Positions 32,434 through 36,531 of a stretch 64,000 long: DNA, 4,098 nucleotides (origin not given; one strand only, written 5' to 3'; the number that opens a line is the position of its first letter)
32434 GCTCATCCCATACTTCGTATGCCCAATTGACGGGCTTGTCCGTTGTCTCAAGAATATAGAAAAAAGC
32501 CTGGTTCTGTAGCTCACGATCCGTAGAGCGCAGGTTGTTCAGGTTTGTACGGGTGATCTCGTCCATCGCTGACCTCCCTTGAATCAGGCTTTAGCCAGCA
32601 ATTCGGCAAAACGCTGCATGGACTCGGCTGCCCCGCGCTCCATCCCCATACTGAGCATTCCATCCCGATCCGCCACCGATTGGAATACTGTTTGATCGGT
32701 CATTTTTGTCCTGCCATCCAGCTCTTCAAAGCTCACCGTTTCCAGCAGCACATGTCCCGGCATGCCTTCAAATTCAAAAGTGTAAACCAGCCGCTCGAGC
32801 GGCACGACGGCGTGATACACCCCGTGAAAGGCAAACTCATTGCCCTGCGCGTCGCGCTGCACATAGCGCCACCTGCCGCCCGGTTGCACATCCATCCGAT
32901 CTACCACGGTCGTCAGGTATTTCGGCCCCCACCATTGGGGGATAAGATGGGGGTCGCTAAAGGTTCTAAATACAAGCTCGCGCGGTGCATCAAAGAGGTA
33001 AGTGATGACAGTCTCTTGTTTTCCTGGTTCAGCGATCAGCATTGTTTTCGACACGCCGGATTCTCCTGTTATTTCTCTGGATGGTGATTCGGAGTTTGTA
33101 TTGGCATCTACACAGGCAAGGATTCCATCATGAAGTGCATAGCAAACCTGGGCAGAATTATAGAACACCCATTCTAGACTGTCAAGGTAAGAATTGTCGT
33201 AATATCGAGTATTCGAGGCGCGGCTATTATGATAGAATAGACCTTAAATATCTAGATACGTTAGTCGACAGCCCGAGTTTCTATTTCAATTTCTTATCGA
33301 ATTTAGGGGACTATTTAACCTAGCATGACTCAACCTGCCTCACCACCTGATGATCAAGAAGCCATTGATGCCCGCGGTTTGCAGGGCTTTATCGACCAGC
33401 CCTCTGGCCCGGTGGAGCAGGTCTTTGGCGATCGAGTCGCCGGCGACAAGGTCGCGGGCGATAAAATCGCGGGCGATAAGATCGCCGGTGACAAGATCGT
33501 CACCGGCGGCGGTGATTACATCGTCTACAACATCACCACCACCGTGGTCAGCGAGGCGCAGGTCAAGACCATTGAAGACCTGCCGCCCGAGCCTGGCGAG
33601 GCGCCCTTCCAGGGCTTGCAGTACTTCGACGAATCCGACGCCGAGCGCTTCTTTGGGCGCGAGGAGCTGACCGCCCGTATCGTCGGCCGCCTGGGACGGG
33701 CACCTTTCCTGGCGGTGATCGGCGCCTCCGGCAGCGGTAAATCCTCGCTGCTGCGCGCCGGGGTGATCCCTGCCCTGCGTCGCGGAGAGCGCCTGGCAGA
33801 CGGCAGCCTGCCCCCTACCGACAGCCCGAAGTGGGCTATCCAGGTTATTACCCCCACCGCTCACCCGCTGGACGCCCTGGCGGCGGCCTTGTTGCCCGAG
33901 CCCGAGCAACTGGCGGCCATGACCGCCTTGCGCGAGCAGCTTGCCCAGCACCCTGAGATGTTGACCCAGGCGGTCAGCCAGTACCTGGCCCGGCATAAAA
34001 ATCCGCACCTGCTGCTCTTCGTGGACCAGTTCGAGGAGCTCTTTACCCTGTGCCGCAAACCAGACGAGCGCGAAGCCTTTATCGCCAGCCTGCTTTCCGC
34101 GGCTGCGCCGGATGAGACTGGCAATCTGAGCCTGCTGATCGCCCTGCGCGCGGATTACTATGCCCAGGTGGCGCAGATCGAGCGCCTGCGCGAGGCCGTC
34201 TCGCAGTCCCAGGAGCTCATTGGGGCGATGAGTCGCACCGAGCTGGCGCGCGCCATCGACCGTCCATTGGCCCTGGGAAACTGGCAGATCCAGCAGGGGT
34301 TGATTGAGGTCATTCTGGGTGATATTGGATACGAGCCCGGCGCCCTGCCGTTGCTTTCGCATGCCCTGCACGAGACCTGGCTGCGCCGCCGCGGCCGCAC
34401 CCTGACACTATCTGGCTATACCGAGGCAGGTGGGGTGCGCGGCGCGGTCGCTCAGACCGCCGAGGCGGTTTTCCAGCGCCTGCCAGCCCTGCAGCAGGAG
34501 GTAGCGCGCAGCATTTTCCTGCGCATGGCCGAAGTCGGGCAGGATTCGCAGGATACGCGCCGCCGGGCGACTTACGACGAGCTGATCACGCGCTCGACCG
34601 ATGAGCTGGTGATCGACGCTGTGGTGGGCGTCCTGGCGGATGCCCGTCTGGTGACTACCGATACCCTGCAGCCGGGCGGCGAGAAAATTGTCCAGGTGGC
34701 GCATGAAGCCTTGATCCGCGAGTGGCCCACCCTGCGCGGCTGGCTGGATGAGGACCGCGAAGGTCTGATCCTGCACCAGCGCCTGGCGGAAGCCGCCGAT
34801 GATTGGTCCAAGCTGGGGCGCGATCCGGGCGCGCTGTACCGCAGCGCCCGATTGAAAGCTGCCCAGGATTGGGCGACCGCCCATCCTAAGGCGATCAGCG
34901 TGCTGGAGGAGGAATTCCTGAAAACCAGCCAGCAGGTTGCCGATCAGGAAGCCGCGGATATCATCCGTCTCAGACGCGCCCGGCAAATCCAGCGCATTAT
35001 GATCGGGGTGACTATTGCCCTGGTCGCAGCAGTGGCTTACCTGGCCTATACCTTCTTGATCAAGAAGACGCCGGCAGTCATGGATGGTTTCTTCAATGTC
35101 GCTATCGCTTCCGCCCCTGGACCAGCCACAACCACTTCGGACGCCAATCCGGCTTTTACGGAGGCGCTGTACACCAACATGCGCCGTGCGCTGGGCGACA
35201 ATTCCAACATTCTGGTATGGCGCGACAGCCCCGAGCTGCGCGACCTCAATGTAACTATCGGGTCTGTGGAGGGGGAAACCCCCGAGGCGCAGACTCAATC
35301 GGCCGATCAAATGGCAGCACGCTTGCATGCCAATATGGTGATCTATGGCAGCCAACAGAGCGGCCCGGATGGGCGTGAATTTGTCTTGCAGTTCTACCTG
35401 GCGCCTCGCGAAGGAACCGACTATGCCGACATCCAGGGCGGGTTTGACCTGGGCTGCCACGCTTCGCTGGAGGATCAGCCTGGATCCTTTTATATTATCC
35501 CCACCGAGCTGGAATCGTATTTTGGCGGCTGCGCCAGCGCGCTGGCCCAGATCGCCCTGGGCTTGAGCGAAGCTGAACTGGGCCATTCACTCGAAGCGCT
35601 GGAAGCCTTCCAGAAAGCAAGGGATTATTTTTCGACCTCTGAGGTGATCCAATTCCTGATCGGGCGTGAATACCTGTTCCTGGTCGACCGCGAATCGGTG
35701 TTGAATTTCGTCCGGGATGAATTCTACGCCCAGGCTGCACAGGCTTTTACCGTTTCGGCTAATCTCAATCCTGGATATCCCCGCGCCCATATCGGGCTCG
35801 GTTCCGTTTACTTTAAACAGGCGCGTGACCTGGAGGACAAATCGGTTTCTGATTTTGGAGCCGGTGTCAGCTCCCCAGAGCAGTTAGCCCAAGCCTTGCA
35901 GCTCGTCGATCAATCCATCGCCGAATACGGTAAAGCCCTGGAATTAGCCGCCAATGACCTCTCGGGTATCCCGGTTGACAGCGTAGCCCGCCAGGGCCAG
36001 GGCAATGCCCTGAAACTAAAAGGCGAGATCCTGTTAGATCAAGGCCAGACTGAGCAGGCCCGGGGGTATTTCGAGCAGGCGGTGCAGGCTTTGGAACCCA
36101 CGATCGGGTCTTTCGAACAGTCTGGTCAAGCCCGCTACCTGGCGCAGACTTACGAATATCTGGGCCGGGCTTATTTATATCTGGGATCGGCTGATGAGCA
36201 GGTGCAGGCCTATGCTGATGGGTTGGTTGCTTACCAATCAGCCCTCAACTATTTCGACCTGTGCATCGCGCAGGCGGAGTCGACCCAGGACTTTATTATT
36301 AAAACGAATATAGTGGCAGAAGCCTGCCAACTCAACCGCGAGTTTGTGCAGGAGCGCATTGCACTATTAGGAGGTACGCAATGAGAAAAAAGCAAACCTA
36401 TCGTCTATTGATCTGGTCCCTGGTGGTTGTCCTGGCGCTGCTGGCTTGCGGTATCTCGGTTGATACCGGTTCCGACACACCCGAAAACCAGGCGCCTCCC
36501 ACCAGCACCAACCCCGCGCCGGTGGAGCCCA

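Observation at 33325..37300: Membrane-spanning STAND-like NTPase with external TPR domain, translationally coupled to an SH3-like lipoprotein: candidate undescribed trans-envelope sensing or conflict module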

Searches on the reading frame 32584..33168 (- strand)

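Call 4: search_protein_families(library=pfam, proteins=[window:32584-33168:-], max_evalue=0.01)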
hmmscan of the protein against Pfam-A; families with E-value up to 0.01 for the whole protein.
window:32584-33168:- (194 aa): 2 families
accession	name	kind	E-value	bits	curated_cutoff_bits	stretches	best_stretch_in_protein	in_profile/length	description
PF08327.17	AHSA1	-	1.1e-25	90.7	22.1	1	60-191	1-124/125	Activator of Hsp90 ATPase homolog 1-like protein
PF10604.15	Polyketide_cyc2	-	2.9e-06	28.1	27.4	1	59-190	10-140/142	Polyketide cyclase / dehydrase and lipid transport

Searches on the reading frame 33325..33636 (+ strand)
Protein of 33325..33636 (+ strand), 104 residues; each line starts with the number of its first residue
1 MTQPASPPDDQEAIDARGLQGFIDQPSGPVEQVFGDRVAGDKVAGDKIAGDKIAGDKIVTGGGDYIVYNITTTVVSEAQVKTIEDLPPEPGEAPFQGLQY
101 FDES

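Call 34: search_protein_families(library=pfam, proteins=[window:33325-33636:+], max_evalue=0.1)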
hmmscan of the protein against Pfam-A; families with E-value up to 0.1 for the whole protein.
seq(104 aa): 0 families

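Call 65: find_homologous_proteins(query=window:33325-33609:+, max_evalue=0.01)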
Query seq(95 aa) (95 aa): 3 proteins with E <= 0.01 among 5 candidates.
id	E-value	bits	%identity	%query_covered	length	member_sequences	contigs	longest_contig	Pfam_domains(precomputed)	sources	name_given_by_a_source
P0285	8.8e-32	127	71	100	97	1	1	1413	-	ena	-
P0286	2.5e-24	103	75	73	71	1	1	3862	-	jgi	jgi:hypothetical protein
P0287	4.2e-5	42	56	57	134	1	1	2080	-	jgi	jgi:hypothetical protein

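Call 67: find_encoding_contigs(protein=P0286, flank=4000, max_places=3)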
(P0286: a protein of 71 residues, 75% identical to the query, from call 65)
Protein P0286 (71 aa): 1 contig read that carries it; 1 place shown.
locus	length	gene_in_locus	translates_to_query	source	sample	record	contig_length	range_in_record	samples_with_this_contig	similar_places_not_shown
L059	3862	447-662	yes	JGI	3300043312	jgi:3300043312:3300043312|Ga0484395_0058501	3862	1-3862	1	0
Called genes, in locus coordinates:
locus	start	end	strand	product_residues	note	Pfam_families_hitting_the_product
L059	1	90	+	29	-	?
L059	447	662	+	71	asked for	-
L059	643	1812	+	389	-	PF20703:nSTAND1, PF13191:AAA_16, PF25201:nSTAND6 (faint), PF13401:AAA_22 (faint)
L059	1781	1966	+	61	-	-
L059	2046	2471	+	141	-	-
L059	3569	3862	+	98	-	?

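Call 68: find_encoding_contigs(protein=P0287, flank=3000, max_places=3)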
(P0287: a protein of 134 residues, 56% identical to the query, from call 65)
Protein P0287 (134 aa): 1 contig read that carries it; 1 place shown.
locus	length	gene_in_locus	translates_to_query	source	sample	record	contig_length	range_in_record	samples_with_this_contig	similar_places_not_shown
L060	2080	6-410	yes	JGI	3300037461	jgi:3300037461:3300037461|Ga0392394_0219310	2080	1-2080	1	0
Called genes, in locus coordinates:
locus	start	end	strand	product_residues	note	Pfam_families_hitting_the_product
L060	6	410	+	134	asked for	-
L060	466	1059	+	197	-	-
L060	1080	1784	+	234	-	PF00702:Hydrolase, PF13419:HAD_2 (weak)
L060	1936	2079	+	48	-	?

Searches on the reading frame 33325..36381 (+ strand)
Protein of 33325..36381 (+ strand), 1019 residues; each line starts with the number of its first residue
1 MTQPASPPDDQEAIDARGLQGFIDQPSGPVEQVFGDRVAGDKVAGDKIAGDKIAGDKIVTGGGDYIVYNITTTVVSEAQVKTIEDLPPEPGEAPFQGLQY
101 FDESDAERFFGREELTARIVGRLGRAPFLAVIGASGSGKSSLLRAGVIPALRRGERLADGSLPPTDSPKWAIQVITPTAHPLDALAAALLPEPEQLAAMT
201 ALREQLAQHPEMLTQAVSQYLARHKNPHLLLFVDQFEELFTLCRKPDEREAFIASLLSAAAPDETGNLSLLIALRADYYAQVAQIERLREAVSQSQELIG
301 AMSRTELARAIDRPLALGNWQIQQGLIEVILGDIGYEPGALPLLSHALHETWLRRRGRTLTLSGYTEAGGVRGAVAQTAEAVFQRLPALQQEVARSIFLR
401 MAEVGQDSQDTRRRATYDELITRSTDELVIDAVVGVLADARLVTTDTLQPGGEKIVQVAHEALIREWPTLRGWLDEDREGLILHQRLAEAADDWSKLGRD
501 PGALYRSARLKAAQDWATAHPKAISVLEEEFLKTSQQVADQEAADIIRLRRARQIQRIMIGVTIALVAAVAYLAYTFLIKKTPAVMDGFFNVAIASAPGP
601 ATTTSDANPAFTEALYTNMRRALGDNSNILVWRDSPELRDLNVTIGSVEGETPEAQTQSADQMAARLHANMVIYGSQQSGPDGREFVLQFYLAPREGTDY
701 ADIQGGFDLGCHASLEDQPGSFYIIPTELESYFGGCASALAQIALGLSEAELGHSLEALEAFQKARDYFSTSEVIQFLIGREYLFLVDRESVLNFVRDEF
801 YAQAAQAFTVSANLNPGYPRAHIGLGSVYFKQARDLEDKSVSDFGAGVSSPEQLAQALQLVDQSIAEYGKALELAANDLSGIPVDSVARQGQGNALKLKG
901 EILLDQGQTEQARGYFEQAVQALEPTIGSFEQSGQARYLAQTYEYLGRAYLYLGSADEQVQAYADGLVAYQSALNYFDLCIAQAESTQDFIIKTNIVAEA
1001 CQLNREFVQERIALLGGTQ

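Call 4: search_protein_families(library=pfam, proteins=[window:33325-36381:+], max_evalue=0.01)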
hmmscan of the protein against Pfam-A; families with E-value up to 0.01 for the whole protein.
window:33325-36381:+ (1019 aa): 8 families
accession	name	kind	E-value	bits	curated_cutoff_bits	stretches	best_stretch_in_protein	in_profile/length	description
PF20703.3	nSTAND1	-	6.7e-127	424.7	27.1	1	94-501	1-378/379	Novel STAND NTPase 1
PF13191.12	AAA_16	-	7.6e-10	40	32.6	1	108-258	1-157/167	AAA ATPase domain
PF25201.1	nSTAND6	-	0.00011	22.8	27.7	1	110-145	2-37/148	Novel STAND NTPase 6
PF13401.12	AAA_22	-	0.00031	21.5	27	1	125-271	4-119/130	AAA domain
PF07719.23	TPR_2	-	0.001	19.5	27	0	895-921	3-29/34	Tetratricopeptide repeat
PF13424.12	TPR_12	-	0.0014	19.2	30.1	0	895-958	5-63/77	Tetratricopeptide repeat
PF13432.12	TPR_16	-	0.0021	18.9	32.7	0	894-922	32-60/65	Tetratricopeptide repeat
PF05729.18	NACHT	-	0.003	17.9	26.7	0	199-281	55-135/167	NACHT domain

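Call 18: search_protein_families(library=ncbifam, proteins=[window:33325-36381:+], max_evalue=0.01)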
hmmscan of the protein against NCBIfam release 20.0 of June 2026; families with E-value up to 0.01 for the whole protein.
window:33325-36381:+ (1019 aa): 1 family
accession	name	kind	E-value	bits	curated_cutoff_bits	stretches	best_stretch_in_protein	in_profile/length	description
NF047389.1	ATPase_Sll1717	subfamily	0.0012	18.1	75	1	211-283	172-242/454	P-loop ATPase, Sll1717 family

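Call 19: search_protein_families(library=padloc, proteins=[window:33325-36381:+], max_evalue=0.01)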
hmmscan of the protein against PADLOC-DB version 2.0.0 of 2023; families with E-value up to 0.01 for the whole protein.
window:33325-36381:+ (1019 aa): 2 families
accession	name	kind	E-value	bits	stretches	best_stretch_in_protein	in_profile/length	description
PDLC04135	mad3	-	0.00017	19.3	1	127-148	23-44/374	mads_3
PDLC04140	mad8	-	0.00076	17.1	1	113-153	9-54/314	mads_8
